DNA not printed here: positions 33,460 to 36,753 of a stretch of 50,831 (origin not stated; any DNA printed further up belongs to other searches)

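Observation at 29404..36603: Divergent six-gene envelope locus with a chaperone-usher-like parts list but no recognisable pilus family (candidate undescribed surface-assembly system)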

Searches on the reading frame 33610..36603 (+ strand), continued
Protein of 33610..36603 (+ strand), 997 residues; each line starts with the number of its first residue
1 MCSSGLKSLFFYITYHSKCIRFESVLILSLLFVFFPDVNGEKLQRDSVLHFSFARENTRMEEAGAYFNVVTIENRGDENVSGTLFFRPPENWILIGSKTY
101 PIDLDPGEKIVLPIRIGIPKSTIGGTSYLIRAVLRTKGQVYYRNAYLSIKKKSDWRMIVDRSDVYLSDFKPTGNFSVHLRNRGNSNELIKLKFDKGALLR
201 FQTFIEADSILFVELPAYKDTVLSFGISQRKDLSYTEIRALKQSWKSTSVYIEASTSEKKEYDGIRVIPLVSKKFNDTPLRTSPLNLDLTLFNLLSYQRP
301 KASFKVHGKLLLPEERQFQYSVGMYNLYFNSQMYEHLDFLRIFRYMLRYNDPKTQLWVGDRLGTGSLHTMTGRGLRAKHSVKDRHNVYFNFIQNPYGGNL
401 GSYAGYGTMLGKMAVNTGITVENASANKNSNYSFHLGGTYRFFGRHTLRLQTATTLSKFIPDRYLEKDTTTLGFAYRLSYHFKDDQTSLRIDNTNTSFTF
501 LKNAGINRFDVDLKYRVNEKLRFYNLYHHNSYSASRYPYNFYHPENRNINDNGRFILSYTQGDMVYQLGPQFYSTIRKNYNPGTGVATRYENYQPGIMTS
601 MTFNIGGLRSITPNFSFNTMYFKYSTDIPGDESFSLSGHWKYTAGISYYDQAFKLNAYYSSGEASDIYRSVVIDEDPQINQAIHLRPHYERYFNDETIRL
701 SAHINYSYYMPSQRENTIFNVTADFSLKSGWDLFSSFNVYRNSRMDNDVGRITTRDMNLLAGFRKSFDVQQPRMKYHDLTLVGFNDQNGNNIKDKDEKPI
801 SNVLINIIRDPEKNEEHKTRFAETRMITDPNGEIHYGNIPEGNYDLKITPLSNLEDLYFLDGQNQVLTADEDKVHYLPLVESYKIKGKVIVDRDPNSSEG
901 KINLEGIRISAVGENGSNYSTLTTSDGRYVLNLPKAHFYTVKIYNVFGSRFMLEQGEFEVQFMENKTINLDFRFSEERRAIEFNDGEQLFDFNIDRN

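Call 34: fold_search(model_id=the predicted structure, library=pdb)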
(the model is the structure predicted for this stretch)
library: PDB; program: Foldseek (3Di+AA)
matches with E <= 10: 1236; with E <= 0.001: 253
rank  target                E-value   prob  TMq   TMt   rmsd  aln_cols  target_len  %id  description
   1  7som_D                8.4e-11  1.00  0.10  0.07  43.8      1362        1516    8  Ciliary C2 central pair apparatus isolated from Chlamydomonas reinhardtii (released 2022-04-13)
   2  9ijj_h                8.5e-10  1.00  0.11  0.09  50.1      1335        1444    8  In situ structure of the central apparatus in mouse sperm axoneme. (released 2025-06-04)
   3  9ijj_4I               1.4e-09  1.00  0.10  0.04  128.1      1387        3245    8  In situ structure of the central apparatus in mouse sperm axoneme. (released 2025-06-04)
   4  9bog_D                4.1e-09  1.00  0.23  0.27  35.5       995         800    9  Structural basis for adhesin secretion by the outer-membrane usher in type 1 pili (released 2024-10-09)
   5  9fy9_D                6.5e-09  1.00  0.29  0.38  16.8       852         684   10  Cryo-EM structure of the type 1 chaperone-usher pilus FimD-tip complex (FimDHGFC) - Conformer 1 (released 2025-06-04)
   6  9ijj_O                6.8e-09  1.00  0.11  0.09  109.1      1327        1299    7  In situ structure of the central apparatus in mouse sperm axoneme. (released 2025-06-04)
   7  7sqc_2A               9.3e-09  1.00  0.10  0.12  58.4       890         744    9  Ciliary C1 central pair apparatus isolated from Chlamydomonas reinhardtii (released 2022-04-13)
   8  6e14_D                1.7e-08  1.00  0.29  0.34  23.0       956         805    9  Handover mechanism of the growing pilus by the bacterial outer membrane usher FimD (released 2018-10-17)
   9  9fxs_D                1.8e-08  1.00  0.27  0.36  15.2       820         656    9  Cryo-EM structure of the type 1 pilus complex including pilus rod and FimI-bound assembly platform after incorporation (released 2025-06-04)
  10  7omm_A                2.5e-08  1.00  0.21  0.27  25.7       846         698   11  Cryo-EM structure of N. gonorhoeae LptDE in complex with ProMacrobodies (MBPs have not been built de novo) (released 2022-05-04)
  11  9ijj_4H               5.2e-08  0.99  0.10  0.04  119.7      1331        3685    7  In situ structure of the central apparatus in mouse sperm axoneme. (released 2025-06-04)
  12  7sqc_2B               5.4e-08  1.00  0.09  0.12  56.3       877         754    9  Ciliary C1 central pair apparatus isolated from Chlamydomonas reinhardtii (released 2022-04-13)
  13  7lhg_C                1.2e-07  1.00  0.26  0.31  18.5       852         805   12  Cryo-EM structure of E. coli P pilus tip assembly intermediate PapC-PapD-PapK-PapG in the first conformation (released 2021-08-11)
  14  7sqc_T1               2.1e-07  1.00  0.09  0.16  20.5       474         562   11  Ciliary C1 central pair apparatus isolated from Chlamydomonas reinhardtii (released 2022-04-13)
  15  7zgj_A                2.2e-07  1.00  0.10  0.14  36.7       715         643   10  Trypanosoma brucei gambiense ISG65 in complex with human complement component C3 (released 2023-04-05)
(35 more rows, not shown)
